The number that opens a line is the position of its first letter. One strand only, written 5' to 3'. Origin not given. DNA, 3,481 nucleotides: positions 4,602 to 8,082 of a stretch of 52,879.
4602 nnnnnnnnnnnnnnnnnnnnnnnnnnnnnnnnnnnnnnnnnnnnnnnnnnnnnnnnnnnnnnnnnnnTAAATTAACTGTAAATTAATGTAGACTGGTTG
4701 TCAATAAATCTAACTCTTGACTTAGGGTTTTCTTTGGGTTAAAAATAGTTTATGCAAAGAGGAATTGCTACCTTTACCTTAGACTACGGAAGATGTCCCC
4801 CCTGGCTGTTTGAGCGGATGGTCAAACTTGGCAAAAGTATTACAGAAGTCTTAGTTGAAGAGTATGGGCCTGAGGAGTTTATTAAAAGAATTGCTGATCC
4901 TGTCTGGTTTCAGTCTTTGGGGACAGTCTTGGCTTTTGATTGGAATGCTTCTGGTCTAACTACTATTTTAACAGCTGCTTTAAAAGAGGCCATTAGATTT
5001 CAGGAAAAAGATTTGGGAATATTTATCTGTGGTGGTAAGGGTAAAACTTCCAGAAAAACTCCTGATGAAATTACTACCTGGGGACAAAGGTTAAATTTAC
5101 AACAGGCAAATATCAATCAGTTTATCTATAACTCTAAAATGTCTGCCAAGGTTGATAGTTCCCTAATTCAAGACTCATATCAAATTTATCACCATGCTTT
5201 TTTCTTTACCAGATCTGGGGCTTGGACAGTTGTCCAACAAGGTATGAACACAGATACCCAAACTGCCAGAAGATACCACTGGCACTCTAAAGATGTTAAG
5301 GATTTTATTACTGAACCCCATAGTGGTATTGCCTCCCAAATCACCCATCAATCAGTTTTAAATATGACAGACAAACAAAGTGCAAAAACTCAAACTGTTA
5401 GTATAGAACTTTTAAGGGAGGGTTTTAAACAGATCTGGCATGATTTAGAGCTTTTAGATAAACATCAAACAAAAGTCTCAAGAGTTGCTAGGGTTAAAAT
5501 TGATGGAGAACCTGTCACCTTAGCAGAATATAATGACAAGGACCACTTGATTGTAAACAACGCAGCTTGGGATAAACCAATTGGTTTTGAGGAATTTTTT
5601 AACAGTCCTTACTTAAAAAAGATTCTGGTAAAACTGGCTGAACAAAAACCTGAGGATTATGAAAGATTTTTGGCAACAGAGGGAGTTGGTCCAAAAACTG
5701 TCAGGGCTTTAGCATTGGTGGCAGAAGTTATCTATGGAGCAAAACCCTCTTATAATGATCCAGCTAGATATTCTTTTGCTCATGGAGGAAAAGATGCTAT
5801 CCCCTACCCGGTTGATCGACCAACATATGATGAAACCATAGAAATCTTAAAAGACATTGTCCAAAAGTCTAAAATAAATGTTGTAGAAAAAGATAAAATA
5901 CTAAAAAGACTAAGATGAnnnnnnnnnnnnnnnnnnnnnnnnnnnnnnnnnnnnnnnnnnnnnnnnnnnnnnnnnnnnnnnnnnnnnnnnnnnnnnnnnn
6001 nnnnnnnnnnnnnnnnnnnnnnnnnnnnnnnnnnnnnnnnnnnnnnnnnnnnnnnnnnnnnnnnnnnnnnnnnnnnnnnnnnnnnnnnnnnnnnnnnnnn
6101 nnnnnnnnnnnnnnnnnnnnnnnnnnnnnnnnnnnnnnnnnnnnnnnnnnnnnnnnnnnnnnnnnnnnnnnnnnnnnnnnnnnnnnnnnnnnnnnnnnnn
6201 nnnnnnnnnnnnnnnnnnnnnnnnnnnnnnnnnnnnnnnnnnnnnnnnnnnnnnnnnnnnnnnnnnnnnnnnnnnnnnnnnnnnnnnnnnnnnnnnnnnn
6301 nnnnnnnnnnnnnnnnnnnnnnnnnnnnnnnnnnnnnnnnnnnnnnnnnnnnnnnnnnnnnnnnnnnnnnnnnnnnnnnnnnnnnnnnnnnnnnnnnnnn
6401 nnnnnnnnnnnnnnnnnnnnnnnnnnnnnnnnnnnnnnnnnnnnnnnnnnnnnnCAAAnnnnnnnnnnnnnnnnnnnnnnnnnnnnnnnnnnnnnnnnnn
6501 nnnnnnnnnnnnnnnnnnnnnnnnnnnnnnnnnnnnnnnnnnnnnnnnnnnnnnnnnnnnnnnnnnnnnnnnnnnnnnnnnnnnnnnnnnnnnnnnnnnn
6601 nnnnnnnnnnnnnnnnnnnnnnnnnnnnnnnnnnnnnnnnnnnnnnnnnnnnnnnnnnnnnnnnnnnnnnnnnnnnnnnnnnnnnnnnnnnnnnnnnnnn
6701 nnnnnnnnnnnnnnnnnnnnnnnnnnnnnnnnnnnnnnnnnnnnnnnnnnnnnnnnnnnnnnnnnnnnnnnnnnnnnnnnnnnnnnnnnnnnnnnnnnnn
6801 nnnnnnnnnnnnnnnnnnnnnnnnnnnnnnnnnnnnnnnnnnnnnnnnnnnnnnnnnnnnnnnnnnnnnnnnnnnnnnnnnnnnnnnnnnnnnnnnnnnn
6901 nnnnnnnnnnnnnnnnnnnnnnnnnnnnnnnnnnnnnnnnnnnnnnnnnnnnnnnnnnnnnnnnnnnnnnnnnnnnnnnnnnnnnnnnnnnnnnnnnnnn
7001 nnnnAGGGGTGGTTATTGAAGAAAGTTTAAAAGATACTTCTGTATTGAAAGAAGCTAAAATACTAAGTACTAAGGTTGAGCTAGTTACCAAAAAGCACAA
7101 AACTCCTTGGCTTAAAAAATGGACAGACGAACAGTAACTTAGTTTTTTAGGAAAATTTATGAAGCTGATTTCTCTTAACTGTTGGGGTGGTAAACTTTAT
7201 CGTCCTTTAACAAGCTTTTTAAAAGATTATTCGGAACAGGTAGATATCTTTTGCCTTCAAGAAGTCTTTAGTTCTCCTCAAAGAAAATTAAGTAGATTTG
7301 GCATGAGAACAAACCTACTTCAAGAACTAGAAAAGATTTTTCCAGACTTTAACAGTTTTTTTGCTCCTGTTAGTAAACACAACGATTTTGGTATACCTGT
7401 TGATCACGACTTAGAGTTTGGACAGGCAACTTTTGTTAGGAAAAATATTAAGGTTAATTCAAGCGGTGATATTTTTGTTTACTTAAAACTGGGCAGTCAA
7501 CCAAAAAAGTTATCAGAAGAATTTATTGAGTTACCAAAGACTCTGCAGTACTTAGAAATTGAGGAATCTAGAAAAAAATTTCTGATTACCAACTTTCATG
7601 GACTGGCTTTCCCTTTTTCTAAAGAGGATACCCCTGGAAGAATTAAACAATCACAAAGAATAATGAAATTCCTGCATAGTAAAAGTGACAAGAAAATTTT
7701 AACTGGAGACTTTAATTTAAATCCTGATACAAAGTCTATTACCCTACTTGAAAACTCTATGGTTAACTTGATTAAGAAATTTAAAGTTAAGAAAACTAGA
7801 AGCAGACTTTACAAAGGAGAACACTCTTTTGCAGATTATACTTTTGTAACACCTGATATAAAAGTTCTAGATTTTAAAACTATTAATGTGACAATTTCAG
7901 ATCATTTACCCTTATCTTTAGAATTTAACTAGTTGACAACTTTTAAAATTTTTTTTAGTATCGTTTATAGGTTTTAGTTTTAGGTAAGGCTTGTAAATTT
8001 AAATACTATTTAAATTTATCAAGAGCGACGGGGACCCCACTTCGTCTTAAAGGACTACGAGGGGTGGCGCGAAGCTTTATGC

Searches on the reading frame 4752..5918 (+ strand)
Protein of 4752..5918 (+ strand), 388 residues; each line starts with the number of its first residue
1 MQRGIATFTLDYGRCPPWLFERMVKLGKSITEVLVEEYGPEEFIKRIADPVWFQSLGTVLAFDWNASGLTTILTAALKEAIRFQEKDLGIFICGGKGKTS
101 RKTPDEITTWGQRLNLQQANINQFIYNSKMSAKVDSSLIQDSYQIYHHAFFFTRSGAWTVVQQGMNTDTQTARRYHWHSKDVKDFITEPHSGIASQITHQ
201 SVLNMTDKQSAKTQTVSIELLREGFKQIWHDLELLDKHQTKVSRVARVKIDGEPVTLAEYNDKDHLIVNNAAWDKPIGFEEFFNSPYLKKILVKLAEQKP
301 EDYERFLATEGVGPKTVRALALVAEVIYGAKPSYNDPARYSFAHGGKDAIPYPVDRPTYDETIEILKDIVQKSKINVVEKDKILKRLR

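Call 77: search_protein_families(library=pfam, proteins=[window:4752-5918:+], max_evalue=0.001)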
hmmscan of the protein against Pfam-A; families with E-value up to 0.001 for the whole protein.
window:4752-5918:+ (388 aa): 1 family
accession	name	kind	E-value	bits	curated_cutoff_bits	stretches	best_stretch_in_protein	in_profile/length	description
PF05559.16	DUF763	-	1.5e-126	422.4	35.5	1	4-354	1-319/319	Protein of unknown function (DUF763)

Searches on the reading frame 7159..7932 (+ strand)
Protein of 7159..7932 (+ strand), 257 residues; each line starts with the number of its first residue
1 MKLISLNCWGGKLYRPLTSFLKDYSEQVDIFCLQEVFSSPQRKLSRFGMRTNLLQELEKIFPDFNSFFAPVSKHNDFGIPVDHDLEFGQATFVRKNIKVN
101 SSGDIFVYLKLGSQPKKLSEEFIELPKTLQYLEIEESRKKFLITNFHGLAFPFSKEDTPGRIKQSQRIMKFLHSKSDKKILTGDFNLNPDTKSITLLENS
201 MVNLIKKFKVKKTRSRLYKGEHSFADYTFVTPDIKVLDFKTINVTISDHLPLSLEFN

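Call 77: search_protein_families(library=pfam, proteins=[window:7159-7932:+], max_evalue=0.001)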
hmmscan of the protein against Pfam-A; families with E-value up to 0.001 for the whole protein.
window:7159-7932:+ (257 aa): 2 families
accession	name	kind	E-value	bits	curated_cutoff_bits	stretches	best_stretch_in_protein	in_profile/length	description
PF03372.29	Exo_endo_phos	-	3.4e-10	40.5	24.5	1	5-249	2-225/225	Endonuclease/Exonuclease/phosphatase family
PF14529.12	Exo_endo_phos_2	-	0.00038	20.7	27.4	0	165-252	18-116/117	Endonuclease-reverse transcriptase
